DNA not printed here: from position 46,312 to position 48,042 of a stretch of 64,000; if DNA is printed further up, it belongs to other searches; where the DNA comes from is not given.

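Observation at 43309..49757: xsc / APC permease / omega-aminotransferase cluster: candidate aminosulfonate (taurine-like) pathway with a non-canonical importer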

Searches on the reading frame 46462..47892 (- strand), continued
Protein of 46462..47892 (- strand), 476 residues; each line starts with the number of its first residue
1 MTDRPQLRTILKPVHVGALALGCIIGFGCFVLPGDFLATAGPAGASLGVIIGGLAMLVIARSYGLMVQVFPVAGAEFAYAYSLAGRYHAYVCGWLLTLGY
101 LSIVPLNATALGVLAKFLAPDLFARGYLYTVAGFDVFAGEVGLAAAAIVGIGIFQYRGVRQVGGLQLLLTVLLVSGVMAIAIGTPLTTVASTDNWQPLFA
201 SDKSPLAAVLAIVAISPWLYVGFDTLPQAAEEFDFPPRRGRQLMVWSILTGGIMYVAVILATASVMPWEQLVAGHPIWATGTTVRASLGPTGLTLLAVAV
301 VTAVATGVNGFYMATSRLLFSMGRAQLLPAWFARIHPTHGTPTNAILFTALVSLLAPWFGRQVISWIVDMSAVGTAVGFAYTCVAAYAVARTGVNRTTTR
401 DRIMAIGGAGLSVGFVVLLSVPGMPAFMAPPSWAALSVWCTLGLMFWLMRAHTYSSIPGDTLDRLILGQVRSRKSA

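Call 55: search_solved_structures(query=window:46462-47892:-, max_evalue=1e-15, show_alignments=1)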
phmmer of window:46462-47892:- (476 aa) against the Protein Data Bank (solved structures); distinct sequences matched with E-value up to 1e-15: 2.
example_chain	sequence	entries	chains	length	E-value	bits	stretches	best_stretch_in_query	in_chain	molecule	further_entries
5oqt_A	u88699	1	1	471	8.6e-20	73.9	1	10-455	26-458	Amino acid transporter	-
6f34_A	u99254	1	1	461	8.8e-20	73.9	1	10-454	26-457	Amino acid transporter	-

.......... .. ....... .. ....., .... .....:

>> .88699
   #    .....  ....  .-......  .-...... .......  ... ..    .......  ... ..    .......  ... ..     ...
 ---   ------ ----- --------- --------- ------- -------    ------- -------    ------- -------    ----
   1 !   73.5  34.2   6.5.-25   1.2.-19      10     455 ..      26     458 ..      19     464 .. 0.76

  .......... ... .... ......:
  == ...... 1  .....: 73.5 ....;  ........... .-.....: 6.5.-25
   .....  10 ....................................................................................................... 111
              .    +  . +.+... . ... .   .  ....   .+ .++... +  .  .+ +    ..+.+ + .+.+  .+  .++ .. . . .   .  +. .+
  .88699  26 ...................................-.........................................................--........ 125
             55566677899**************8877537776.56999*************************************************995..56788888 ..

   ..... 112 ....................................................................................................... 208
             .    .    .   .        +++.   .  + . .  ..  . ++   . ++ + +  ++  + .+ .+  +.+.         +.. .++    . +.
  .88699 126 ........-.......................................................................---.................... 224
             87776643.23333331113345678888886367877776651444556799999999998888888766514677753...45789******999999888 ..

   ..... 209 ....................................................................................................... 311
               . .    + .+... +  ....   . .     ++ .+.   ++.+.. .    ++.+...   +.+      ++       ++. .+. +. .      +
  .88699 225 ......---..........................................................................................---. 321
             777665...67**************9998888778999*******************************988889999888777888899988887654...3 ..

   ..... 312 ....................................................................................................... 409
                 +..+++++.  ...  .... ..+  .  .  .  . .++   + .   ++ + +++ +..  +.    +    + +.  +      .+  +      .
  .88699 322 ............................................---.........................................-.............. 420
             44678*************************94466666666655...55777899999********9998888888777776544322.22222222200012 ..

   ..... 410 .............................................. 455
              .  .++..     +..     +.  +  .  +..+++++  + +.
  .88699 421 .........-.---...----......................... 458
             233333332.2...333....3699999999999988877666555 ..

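Call 67: search_protein_families(library=ncbifam, proteins=[L075:8075-9817:+, L002:6164-7939:+, L020:8002-9894:-, L024:8105-9826:-, L018:8691-10016:-, L012:12639-14024:-, L002:968-2488:-, L020:11446-12819:+, L037:5091-6461:+, L001:3742-5115:+], max_evalue=1e-30)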
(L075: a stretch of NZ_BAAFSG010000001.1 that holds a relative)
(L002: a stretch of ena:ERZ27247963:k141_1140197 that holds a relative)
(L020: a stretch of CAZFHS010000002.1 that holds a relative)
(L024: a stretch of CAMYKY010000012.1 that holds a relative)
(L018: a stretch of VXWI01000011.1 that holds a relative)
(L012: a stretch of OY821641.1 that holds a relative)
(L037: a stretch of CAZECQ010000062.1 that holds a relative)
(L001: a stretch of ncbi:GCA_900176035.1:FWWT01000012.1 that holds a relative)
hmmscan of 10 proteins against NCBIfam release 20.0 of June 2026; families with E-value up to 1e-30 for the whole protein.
L075:8075-9817:+ (580 aa): 47 families (the best 25 are shown)
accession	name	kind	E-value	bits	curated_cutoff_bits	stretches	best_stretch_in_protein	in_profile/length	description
NF005713.0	PRK07525.1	subfamily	1.8e-256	852.2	620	1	2-575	4-590/592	sulfoacetaldehyde acetyltransferase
TIGR03457.1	sulphoacet_xsc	equivalog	1.3e-233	776.7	676.4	1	3-570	1-579/579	sulfoacetaldehyde acetyltransferase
TIGR00118.1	acolac_lg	equivalog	1.2e-112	377.2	538.35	1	5-550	2-538/557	biosynthetic-type acetolactate synthase large subunit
NF004919.0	PRK06276.1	equivalog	3.8e-101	339.2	866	1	4-549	1-541/582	acetolactate synthase large subunit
NF004710.0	PRK06048.1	equivalog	1.1e-100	337.7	976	1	3-548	7-539/561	acetolactate synthase large subunit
NF005058.0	PRK06466.1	equivalog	9.8e-96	321.4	951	1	4-551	4-552/574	acetolactate synthase 3 large subunit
NF006052.0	PRK08199.1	subfamily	1.3e-90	304.3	539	1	4-553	8-544/559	thiamine pyrophosphate protein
NF005860.0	PRK07789.1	equivalog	2.5e-90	303.6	881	1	3-545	33-577/615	acetolactate synthase large subunit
NF005651.0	PRK07418.1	subfamily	3.4e-89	299.7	942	1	3-545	18-558/617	acetolactate synthase large subunit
NF005824.0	PRK07710.1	equivalog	1.6e-88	297.5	976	1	4-545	17-547/573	acetolactate synthase large subunit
NF006525.0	PRK08979.1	equivalog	2.3e-88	297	1084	1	3-569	3-568/572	acetolactate synthase 3 large subunit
NF005936.0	PRK07979.1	equivalog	4.4e-88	296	1080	1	6-555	6-556/574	acetolactate synthase 3 large subunit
NF005039.0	PRK06456.1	equivalog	4.9e-86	289.4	868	1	8-554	6-552/572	acetolactate synthase large subunit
NF006581.0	PRK09107.1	equivalog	7.1e-86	288.8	974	1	3-545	10-552/595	acetolactate synthase 3 large subunit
NF006319.0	PRK08527.1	equivalog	4.5e-84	282.9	905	1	2-547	2-539/565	acetolactate synthase large subunit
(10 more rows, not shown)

L002:6164-7939:+ (591 aa): 45 families (the best 25 are shown)
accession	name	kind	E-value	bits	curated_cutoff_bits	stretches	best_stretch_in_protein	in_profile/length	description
TIGR03457.1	sulphoacet_xsc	equivalog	2.8e-277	920.8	676.4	1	6-580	1-579/579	sulfoacetaldehyde acetyltransferase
NF005713.0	PRK07525.1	subfamily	4.6e-277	920.2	620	1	3-584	2-589/592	sulfoacetaldehyde acetyltransferase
TIGR00118.1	acolac_lg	equivalog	3e-91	306.6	538.35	1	7-545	1-525/557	biosynthetic-type acetolactate synthase large subunit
NF004710.0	PRK06048.1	equivalog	1.9e-87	294.1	976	1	4-556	5-536/561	acetolactate synthase large subunit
NF004919.0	PRK06276.1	equivalog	2.2e-87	293.7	866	1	7-545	1-529/582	acetolactate synthase large subunit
NF006052.0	PRK08199.1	subfamily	1.3e-85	287.9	539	1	5-560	6-540/559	thiamine pyrophosphate protein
NF006122.0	PRK08266.1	subfamily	4.4e-84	282.9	571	1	5-557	2-524/543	hypothetical protein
NF005712.0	PRK07524.1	subfamily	1.8e-81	274.2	500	1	7-555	3-527/536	5-guanidino-2-oxopentanoate decarboxylase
NF006524.0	PRK08978.1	equivalog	2e-78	264.1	738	1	9-541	3-511/548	acetolactate synthase 2 catalytic subunit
NF005860.0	PRK07789.1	equivalog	7.2e-78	262.4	881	1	4-544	31-567/615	acetolactate synthase large subunit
NF005039.0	PRK06456.1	equivalog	4.8e-73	246.5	868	1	10-543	5-533/572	acetolactate synthase large subunit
TIGR02720.1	pyruv_oxi_spxB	equivalog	3e-71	240.5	637.85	1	10-562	2-536/575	pyruvate oxidase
NF005651.0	PRK07418.1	subfamily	3.6e-71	240.2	942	1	4-545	16-550/617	acetolactate synthase large subunit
NF005058.0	PRK06466.1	equivalog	1.3e-69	235.2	951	1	7-541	4-533/574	acetolactate synthase 3 large subunit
NF006016.1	PRK08155.1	equivalog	3.8e-67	227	870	1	6-544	2-522/554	acetolactate synthase large subunit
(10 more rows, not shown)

L020:8002-9894:- (630 aa): 45 families (the best 25 are shown)
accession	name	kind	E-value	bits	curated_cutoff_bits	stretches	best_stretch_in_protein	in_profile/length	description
NF005713.0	PRK07525.1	subfamily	0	1012.3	620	1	37-626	2-591/592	sulfoacetaldehyde acetyltransferase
TIGR03457.1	sulphoacet_xsc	equivalog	1.1e-275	915.6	676.4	1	40-616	1-575/579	sulfoacetaldehyde acetyltransferase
TIGR00118.1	acolac_lg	equivalog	5.9e-86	289.1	538.35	1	41-594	1-531/557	biosynthetic-type acetolactate synthase large subunit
NF004919.0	PRK06276.1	equivalog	6.5e-82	275.7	866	1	41-584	1-529/582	acetolactate synthase large subunit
NF004710.0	PRK06048.1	equivalog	3.7e-80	270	976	1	39-596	6-536/561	acetolactate synthase large subunit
NF006052.0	PRK08199.1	subfamily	1.4e-76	258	539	1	41-600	8-540/559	thiamine pyrophosphate protein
NF006122.0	PRK08266.1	subfamily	1.7e-75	254.5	571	1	40-398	3-353/543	hypothetical protein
NF005712.0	PRK07524.1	subfamily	1.7e-72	244.6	500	1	41-599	3-531/536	5-guanidino-2-oxopentanoate decarboxylase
NF005058.0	PRK06466.1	equivalog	2.1e-70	237.8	951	1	42-597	5-547/574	acetolactate synthase 3 large subunit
NF005860.0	PRK07789.1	equivalog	9.9e-70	235.5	881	1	35-582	28-566/615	acetolactate synthase large subunit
NF006016.1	PRK08155.1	equivalog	1.1e-67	228.7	870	1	40-583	2-522/554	acetolactate synthase large subunit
NF006524.0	PRK08978.1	equivalog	8.8e-67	225.6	738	1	44-583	4-514/548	acetolactate synthase 2 catalytic subunit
NF005039.0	PRK06456.1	equivalog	5.3e-63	213.4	868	1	47-585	8-536/572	acetolactate synthase large subunit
NF006319.0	PRK08527.1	equivalog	1.2e-61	208.8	905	1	41-596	4-537/565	acetolactate synthase large subunit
NF006377.0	PRK08611.1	equivalog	1.7e-61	208.5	742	1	41-584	4-520/576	pyruvate oxidase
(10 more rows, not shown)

L024:8105-9826:- (573 aa): 47 families (the best 25 are shown)
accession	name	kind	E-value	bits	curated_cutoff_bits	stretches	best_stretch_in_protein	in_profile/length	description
NF005713.0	PRK07525.1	subfamily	3e-256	851.5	620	1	1-570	3-588/592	sulfoacetaldehyde acetyltransferase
TIGR03457.1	sulphoacet_xsc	equivalog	3.5e-235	781.8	676.4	1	3-567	1-579/579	sulfoacetaldehyde acetyltransferase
NF004919.0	PRK06276.1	equivalog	3.4e-107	359.2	866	1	4-546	1-543/582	acetolactate synthase large subunit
TIGR00118.1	acolac_lg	equivalog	1.2e-105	354.1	538.35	1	4-548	1-541/557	biosynthetic-type acetolactate synthase large subunit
NF004710.0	PRK06048.1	equivalog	7.7e-102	341.5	976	1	2-548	6-544/561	acetolactate synthase large subunit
NF005039.0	PRK06456.1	equivalog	2.2e-101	340.1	868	1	7-544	5-547/572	acetolactate synthase large subunit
NF006122.0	PRK08266.1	subfamily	7.2e-90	302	571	1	1-546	1-529/543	hypothetical protein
NF006052.0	PRK08199.1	subfamily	1.6e-88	297.4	539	1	3-542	7-538/559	thiamine pyrophosphate protein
NF005860.0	PRK07789.1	equivalog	6.4e-86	289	881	1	2-542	32-579/615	acetolactate synthase large subunit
NF006524.0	PRK08978.1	equivalog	7e-85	285.4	738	1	6-547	3-530/548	acetolactate synthase 2 catalytic subunit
NF006319.0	PRK08527.1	equivalog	3.2e-83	280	905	1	1-549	1-546/565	acetolactate synthase large subunit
NF006377.0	PRK08611.1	equivalog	4.4e-79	266.6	742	1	1-545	1-533/576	pyruvate oxidase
NF005824.0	PRK07710.1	equivalog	4.6e-79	266.2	976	1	2-548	15-555/573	acetolactate synthase large subunit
NF005058.0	PRK06466.1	equivalog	1.1e-78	265.1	951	1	1-546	1-552/574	acetolactate synthase 3 large subunit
NF005651.0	PRK07418.1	subfamily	7e-78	262.3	942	1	2-547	17-565/617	acetolactate synthase large subunit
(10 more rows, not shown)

L018:8691-10016:- (441 aa): 6 families
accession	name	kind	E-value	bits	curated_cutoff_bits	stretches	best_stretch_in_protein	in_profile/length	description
TIGR00492.1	alr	equivalog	5.1e-64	216.5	168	1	81-440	4-368/369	alanine racemase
NF033131.1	vanT-G-Cterm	exception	1.5e-61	208.3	460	1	81-407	4-334/368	serine racemase VanT catalytic subunit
NF008897.0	PRK11930.1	equivalog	5.1e-43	147.2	804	1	72-429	452-809/822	bifunctional UDP-N-acetylmuramoyl-tripeptide:D-alanyl-D-alanine ligase/alanine racemase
NF002970.2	PRK03646.1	exception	4.2e-38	131.3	600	1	86-436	11-352/356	catabolic alanine racemase DadX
NF033132.1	vanT-CELN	equivalog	9.2e-32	110.3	900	1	87-364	347-626/697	membrane-bound serine racemase VanT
NF009879.0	PRK13340.1-4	subfamily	2.3e-31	109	434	1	69-406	33-369/406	alanine racemase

L012:12639-14024:- (461 aa): 1 family
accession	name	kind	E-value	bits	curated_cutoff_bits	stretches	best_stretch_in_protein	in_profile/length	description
NF052559.1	MthAcHydAcmB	equivalog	2.2e-48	164.9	550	1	68-445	9-380/391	methyl acetate hydrolase AcmB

L002:968-2488:- (506 aa): 6 families
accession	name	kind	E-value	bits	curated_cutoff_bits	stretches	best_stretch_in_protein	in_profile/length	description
NF052282.1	PLP_TF_PdxR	equivalog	2.1e-124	416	320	1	29-497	1-446/448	MocR-like pyridoxine biosynthesis transcription factor PdxR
NF052281.1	rhizopine_MocR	equivalog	2.3e-118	395.9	650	1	24-500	13-477/479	rhizopine catabolism transcriptional regulator MocR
NF052285.1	GABA_TF_GabR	exception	5.2e-78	262.9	600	1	158-497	107-451/456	MocR-like transcriptional regulator GabR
NF052290.2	MocR_like_YczR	exception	5.1e-62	210.1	487.4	1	19-467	8-423/458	MocR-like transcription factor YczR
NF052286.1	ecto_TF_EhuR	exception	3.3e-41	141.3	480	0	163-503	117-450/458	MocR-like ectoine utilization transcription factor EhuR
TIGR04461.1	endura_MppQ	equivalog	2.1e-37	129.1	540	1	182-462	54-342/392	enduracididine biosynthesis enzyme MppQ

L020:11446-12819:+ (457 aa): 62 families (the best 25 are shown)
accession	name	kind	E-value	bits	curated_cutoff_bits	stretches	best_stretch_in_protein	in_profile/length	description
NF005812.0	PRK07678.1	subfamily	8.5e-144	479.5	488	1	5-449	8-448/451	aminotransferase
NF005102.0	PRK06541.1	equivalog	2.9e-116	388.7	574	1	6-452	11-457/460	aspartate aminotransferase family protein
NF005683.0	PRK07481.1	subfamily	4e-107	359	575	1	9-452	8-451/453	hypothetical protein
NF005682.0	PRK07480.1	subfamily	1.6e-101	340.3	510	1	12-453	18-454/459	aminotransferase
NF005447.0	PRK07036.1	equivalog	2e-100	336.7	618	1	4-454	10-458/468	aminotransferase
NF004767.0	PRK06105.1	subfamily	1.3e-98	330.5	517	1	13-453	14-452/460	aminotransferase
NF005685.0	PRK07483.1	equivalog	1.1e-92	311.2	485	1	28-454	11-441/444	aspartate aminotransferase family protein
NF005375.0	PRK06917.1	equivalog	6.5e-91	305.3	535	1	32-454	17-442/448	aspartate aminotransferase family protein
NF005684.0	PRK07482.1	subfamily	1.1e-90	304.4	687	1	9-455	10-459/464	hypothetical protein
NF004718.0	PRK06062.1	subfamily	7.1e-85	285.2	472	1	22-449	31-447/454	hypothetical protein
NF052567.1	OmAmTferAptACaul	equivalog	5.3e-81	272.6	500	1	16-450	6-430/431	omega-aminotransferase AptA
NF004625.0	PRK05965.1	subfamily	3.4e-78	263.4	729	1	7-446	6-443/460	hypothetical protein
NF005993.0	PRK08117.1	subfamily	1.8e-76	257.5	574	1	32-452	27-431/433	aspartate aminotransferase family protein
NF004426.0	PRK05769.1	equivalog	4.5e-76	256.4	552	1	22-449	29-438/441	acetyl ornithine aminotransferase family protein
TIGR00508.1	bioA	equivalog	1e-74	251.6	405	1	15-445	1-415/419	adenosylmethionine--8-amino-7-oxononanoate transaminase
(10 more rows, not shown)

L037:5091-6461:+ (456 aa): 61 families (the best 25 are shown)
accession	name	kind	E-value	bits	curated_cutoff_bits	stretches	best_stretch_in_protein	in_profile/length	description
NF004718.0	PRK06062.1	subfamily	2.3e-136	455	472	1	10-454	15-453/454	hypothetical protein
NF006228.0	PRK08360.1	equivalog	2e-102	343.1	608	1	37-451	27-428/443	aspartate aminotransferase family protein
NF005993.0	PRK08117.1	subfamily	2.5e-97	326.2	574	1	36-450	28-430/433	aspartate aminotransferase family protein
NF005683.0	PRK07481.1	subfamily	6.3e-94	315.5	575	1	31-451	26-451/453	hypothetical protein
NF005812.0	PRK07678.1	subfamily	2.6e-93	313.1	488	1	35-449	31-449/451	aminotransferase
NF005375.0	PRK06917.1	equivalog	4.7e-92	309.1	535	1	37-450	18-439/448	aspartate aminotransferase family protein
NF004426.0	PRK05769.1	equivalog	2.4e-91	306.8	552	1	34-449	37-439/441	acetyl ornithine aminotransferase family protein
NF005102.0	PRK06541.1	equivalog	1.5e-89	300.7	574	1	33-450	34-456/460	aspartate aminotransferase family protein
NF045634.1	LeuMetRace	equivalog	9.1e-89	298.1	800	1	38-449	28-426/432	leucine/methionine racemase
NF005447.0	PRK07036.1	equivalog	2.7e-88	296.7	618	1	32-451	34-456/468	aminotransferase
NF005682.0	PRK07480.1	subfamily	2e-85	287.2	510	1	37-453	39-455/459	aminotransferase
NF005685.0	PRK07483.1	equivalog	6.2e-84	282.4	485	1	30-453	9-441/444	aspartate aminotransferase family protein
NF005684.0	PRK07482.1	subfamily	3e-82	276.6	687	1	28-449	26-454/464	hypothetical protein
NF004767.0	PRK06105.1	subfamily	1.4e-80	271.1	517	1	36-454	33-454/460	aminotransferase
NF049939.1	HyAminethphonNHLyPbfA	equivalog_domain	3.2e-80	269.8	525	1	37-449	47-441/442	(R)-1-hydroxy-2-aminoethylphosphonate ammonia-lyase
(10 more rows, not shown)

L001:3742-5115:+ (457 aa): 58 families (the best 25 are shown)
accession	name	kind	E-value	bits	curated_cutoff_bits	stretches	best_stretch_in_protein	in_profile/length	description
NF005812.0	PRK07678.1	subfamily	7.7e-147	489.6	488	1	5-454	6-449/451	aminotransferase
NF005102.0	PRK06541.1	equivalog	1.8e-114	382.8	574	1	6-454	9-455/460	aspartate aminotransferase family protein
NF004767.0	PRK06105.1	subfamily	2.7e-105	352.6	517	1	6-455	5-450/460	aminotransferase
NF005683.0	PRK07481.1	subfamily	4.2e-105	352.3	575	1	9-454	6-449/453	hypothetical protein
NF005682.0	PRK07480.1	subfamily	1.6e-103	346.9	510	1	4-456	8-453/459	aminotransferase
NF005447.0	PRK07036.1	equivalog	2.2e-98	330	618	1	4-455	8-455/468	aminotransferase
NF005684.0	PRK07482.1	subfamily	1.4e-97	327.2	687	1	5-454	4-454/464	hypothetical protein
NF005375.0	PRK06917.1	equivalog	2.4e-92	310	535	1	27-455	11-439/448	aspartate aminotransferase family protein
NF004625.0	PRK05965.1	subfamily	6.2e-82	275.7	729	1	6-454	3-447/460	hypothetical protein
NF005685.0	PRK07483.1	equivalog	5.3e-81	272.7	485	1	24-454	6-437/444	aspartate aminotransferase family protein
NF052567.1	OmAmTferAptACaul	equivalog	1.4e-78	264.6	500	1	29-453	16-429/431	omega-aminotransferase AptA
NF004718.0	PRK06062.1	subfamily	1.5e-78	264.4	472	1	19-454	26-448/454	hypothetical protein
TIGR00508.1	bioA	equivalog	1.3e-77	261.2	405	1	17-452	1-418/419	adenosylmethionine--8-amino-7-oxononanoate transaminase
NF004426.0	PRK05769.1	equivalog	1.9e-76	257.7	552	1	25-454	30-439/441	acetyl ornithine aminotransferase family protein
NF005993.0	PRK08117.1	subfamily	1.2e-74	251.5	574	1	27-454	20-429/433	aspartate aminotransferase family protein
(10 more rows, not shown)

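Call 71: search_dna_similar(query=window:46462-47892:-, collection=plasmids, mode=protein, max_rows=15, max_evalue=1e-40)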
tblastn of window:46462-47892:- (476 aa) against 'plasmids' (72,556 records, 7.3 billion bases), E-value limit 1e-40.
Records with a match: 3; places in all: 3; records where one place covers at least 80% of the query: 3.
Best place of each record, by identity: <60% 3.
By first word of the organism name: Staphylococcus 3.
By predicted mobility (MOB-suite, as given by PLSDB): mobilizable 2; non-mobilizable 1.
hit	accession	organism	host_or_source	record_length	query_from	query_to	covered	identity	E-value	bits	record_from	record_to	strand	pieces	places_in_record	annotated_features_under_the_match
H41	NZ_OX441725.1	Staphylococcus aureus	Sus scrofa,bacterial culture,Dust sample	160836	3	473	99%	39.7%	2e-83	288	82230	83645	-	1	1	APC family permease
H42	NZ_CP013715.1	Staphylococcus equorum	cell,Saeu-jeotgal, salted fermented food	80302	3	475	99%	37.4%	7e-79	275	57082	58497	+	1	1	APC family permease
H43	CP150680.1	Staphylococcus sp. S9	whole organism,Ganjang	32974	77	473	83%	36.1%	3e-60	220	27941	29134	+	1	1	none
